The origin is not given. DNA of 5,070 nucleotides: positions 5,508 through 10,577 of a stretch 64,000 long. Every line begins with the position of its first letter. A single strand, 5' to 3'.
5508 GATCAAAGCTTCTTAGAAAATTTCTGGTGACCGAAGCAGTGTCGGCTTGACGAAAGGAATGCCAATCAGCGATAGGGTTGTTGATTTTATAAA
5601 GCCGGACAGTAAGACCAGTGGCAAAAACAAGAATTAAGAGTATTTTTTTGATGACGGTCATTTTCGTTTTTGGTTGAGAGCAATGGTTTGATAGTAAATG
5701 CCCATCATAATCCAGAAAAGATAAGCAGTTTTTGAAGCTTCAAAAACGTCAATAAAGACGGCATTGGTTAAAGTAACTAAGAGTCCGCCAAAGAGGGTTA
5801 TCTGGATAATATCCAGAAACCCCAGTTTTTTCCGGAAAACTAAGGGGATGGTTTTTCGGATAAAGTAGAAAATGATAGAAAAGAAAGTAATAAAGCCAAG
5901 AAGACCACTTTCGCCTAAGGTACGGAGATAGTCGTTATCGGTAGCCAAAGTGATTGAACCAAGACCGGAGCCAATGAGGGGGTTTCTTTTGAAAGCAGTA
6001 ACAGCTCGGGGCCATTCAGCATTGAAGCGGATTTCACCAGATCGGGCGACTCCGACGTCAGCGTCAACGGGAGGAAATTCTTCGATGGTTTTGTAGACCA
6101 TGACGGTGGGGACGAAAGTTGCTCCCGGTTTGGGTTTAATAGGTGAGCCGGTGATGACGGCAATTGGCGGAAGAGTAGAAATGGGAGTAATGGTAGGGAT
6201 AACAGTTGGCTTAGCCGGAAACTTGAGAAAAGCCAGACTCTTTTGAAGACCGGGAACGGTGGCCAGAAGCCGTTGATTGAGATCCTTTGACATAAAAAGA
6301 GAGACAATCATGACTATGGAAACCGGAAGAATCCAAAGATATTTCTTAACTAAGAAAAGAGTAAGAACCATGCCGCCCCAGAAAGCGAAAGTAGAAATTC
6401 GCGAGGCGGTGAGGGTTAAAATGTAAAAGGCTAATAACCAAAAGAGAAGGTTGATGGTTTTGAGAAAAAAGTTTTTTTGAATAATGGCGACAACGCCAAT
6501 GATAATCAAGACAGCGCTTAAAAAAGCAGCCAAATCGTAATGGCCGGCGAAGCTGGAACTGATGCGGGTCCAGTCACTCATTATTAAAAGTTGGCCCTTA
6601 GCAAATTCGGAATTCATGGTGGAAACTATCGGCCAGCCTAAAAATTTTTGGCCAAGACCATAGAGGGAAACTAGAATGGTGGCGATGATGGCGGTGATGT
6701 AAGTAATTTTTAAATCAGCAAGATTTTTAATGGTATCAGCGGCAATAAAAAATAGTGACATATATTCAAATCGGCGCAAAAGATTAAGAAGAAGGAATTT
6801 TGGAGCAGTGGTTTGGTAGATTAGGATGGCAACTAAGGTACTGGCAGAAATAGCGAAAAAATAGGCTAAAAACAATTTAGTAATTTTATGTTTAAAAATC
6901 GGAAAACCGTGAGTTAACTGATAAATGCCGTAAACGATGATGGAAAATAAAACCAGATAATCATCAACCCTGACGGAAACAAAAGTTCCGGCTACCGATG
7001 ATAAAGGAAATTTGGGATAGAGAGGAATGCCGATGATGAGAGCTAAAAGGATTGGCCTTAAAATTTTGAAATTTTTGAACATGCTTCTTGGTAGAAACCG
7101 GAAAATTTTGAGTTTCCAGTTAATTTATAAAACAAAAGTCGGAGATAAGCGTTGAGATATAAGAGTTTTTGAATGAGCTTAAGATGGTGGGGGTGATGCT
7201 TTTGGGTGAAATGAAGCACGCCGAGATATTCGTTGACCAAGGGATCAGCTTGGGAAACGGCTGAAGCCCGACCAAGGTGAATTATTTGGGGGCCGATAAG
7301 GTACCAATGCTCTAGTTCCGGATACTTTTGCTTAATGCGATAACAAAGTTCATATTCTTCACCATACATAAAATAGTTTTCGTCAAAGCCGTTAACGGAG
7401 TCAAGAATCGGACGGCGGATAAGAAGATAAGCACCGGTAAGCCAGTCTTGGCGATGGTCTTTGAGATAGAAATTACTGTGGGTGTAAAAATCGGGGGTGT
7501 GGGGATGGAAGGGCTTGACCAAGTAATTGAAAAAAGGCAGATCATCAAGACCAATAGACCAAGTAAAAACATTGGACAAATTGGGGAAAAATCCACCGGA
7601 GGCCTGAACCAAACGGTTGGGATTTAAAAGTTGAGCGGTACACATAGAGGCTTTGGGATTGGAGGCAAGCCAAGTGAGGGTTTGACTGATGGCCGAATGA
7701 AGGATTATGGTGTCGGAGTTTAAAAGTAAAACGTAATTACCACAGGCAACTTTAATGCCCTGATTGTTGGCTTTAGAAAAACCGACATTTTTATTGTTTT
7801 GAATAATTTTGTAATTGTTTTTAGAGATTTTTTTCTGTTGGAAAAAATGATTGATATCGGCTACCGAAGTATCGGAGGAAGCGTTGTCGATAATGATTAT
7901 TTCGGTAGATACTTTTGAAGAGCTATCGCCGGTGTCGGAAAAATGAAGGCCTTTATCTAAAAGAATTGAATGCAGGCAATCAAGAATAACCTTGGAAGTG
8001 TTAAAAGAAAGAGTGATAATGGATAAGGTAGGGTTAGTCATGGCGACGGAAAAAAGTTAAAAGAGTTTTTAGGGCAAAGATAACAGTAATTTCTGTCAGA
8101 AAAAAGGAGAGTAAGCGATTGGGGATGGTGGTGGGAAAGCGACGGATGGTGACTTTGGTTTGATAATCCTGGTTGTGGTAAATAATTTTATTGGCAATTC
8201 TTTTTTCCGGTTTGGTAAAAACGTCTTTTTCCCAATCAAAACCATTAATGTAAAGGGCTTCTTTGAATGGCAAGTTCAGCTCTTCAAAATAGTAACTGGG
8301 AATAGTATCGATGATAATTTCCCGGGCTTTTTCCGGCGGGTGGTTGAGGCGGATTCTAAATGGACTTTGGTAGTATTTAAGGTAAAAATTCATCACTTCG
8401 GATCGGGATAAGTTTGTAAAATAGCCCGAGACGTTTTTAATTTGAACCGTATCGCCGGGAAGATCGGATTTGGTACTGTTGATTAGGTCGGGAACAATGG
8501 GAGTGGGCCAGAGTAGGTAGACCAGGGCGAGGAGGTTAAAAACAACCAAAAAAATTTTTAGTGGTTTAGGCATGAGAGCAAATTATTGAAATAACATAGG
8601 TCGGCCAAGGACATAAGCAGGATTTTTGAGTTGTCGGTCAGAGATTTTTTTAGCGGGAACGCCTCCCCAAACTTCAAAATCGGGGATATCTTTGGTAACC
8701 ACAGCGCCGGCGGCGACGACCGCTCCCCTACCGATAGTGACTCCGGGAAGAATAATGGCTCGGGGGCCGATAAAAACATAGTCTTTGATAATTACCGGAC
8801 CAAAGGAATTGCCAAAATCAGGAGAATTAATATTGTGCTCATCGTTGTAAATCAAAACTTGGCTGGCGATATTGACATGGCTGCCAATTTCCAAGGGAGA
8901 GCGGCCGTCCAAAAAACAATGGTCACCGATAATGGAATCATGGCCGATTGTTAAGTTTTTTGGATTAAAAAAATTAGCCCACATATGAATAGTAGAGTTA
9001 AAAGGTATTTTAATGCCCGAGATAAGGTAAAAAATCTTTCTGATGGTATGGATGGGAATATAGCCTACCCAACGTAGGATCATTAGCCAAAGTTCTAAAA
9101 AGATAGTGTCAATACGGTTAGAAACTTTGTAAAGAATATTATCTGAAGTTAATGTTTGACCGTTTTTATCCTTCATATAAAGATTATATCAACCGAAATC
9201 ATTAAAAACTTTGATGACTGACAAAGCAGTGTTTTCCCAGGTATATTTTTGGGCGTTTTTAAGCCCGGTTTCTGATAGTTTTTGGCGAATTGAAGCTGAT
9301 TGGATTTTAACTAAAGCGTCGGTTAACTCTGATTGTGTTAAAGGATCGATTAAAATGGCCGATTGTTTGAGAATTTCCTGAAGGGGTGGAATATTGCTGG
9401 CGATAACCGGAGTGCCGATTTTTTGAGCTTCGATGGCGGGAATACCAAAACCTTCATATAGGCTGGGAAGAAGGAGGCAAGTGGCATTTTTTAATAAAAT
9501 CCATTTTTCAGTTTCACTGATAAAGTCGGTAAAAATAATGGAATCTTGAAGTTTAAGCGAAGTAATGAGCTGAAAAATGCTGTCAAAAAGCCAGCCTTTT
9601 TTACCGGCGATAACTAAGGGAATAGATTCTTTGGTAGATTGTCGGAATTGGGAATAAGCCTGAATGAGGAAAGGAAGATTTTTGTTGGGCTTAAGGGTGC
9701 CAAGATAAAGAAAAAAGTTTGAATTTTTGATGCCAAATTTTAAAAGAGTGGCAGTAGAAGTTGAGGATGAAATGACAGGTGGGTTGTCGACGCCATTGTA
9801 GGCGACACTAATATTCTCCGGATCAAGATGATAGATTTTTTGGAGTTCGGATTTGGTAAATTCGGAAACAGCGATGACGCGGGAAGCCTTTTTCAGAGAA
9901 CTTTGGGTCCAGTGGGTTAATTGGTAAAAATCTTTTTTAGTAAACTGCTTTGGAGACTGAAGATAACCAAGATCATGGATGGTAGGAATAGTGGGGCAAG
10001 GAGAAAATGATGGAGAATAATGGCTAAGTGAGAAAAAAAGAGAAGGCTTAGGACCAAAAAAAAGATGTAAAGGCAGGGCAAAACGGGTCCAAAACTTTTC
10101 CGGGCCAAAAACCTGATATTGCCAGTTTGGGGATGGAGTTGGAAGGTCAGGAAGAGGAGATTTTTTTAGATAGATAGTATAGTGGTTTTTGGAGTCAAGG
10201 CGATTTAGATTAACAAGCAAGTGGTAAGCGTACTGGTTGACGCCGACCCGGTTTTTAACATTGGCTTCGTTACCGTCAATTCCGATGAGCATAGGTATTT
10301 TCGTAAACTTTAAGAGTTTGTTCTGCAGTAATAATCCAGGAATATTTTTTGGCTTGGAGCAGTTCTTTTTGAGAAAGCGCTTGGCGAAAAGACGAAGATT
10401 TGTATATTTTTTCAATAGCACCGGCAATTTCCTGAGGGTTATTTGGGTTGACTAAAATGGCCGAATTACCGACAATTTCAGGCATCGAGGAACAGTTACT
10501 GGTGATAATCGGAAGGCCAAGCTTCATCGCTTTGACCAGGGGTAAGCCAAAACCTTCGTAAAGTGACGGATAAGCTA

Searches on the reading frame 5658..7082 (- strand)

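Call 6: search_protein_families(library=pfam, proteins=[window:5658-7082:-], max_evalue=0.001)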
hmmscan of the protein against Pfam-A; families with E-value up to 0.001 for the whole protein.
window:5658-7082:- (474 aa): 1 family
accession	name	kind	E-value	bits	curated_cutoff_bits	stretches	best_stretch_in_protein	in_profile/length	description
PF04932.20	Wzy_C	-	5.9e-07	29.8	31.7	1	216-401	4-149/149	O-Antigen ligase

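Call 46: search_protein_families(library=ncbifam, proteins=[window:5658-7082:-], max_evalue=0.00001)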
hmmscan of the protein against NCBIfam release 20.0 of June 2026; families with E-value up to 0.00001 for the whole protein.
window:5658-7082:- (474 aa): 0 families

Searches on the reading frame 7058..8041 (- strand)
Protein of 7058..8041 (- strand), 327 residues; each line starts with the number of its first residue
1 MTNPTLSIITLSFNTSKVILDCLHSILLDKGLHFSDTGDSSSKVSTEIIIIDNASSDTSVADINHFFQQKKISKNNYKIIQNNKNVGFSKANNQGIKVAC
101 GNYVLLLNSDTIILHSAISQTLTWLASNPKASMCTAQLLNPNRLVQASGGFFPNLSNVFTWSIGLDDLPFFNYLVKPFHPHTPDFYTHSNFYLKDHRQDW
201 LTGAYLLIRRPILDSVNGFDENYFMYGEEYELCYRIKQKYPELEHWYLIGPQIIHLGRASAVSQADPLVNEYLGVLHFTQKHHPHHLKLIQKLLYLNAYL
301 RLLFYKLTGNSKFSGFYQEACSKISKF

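Call 6: search_protein_families(library=pfam, proteins=[window:7058-8041:-], max_evalue=0.001)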
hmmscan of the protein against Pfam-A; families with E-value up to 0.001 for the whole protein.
window:7058-8041:- (327 aa): 3 families
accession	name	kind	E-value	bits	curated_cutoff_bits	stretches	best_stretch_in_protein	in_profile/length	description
PF00535.33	Glycos_transf_2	-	2.8e-17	63.6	23.3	1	7-135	1-113/168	Glycosyl transferase family 2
PF10111.15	Glyco_tranf_2_2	-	1.9e-10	41.1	27.3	1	46-245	30-208/276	Glycosyltransferase like family 2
PF13641.12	Glyco_tranf_2_3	-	3.9e-09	37.3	27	1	5-238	2-196/230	Glycosyltransferase like family 2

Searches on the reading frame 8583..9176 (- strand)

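Call 6: search_protein_families(library=pfam, proteins=[window:8583-9176:-], max_evalue=0.001)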
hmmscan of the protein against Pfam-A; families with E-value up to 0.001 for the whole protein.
window:8583-9176:- (197 aa): 2 families
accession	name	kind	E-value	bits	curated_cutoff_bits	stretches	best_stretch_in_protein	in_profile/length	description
PF00132.30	Hexapep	-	6.8e-15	54.5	27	1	128-162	2-36/36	Bacterial transferase hexapeptide (six repeats)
PF14602.12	Hexapep_2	-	6e-10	39.1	27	1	127-162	1-34/34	Hexapeptide repeat of succinyl-transferase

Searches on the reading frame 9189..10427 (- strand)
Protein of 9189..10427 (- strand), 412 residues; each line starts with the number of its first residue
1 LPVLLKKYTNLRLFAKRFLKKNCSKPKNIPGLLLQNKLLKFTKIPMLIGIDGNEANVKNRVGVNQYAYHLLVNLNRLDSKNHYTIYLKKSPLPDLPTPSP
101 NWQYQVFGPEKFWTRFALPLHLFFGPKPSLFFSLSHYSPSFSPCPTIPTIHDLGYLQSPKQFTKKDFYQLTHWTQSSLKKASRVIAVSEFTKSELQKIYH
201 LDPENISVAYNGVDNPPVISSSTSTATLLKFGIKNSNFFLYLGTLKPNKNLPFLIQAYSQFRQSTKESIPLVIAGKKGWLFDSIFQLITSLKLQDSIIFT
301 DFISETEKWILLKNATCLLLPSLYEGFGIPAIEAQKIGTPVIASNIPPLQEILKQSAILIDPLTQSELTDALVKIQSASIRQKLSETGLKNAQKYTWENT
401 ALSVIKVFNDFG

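Call 6: search_protein_families(library=pfam, proteins=[window:9189-10427:-], max_evalue=0.001)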
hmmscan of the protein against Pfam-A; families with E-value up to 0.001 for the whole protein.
window:9189-10427:- (412 aa): 4 families
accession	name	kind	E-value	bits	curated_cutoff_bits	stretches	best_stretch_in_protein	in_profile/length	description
PF00534.26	Glycos_transf_1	-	8.8e-32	110.4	26.4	1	234-378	13-158/172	Glycosyl transferases group 1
PF13692.12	Glyco_trans_1_4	-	6.2e-22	78.8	27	1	239-375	4-139/142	Glycosyl transferases group 1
PF13439.12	Glyco_transf_4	-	7.8e-13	49.2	28.5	1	62-214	3-167/170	Glycosyltransferase Family 4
PF20706.3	GT4-conflict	-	6.2e-07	29.2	26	1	180-356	146-323/385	Family 4 Glycosyltransferase in conflict systems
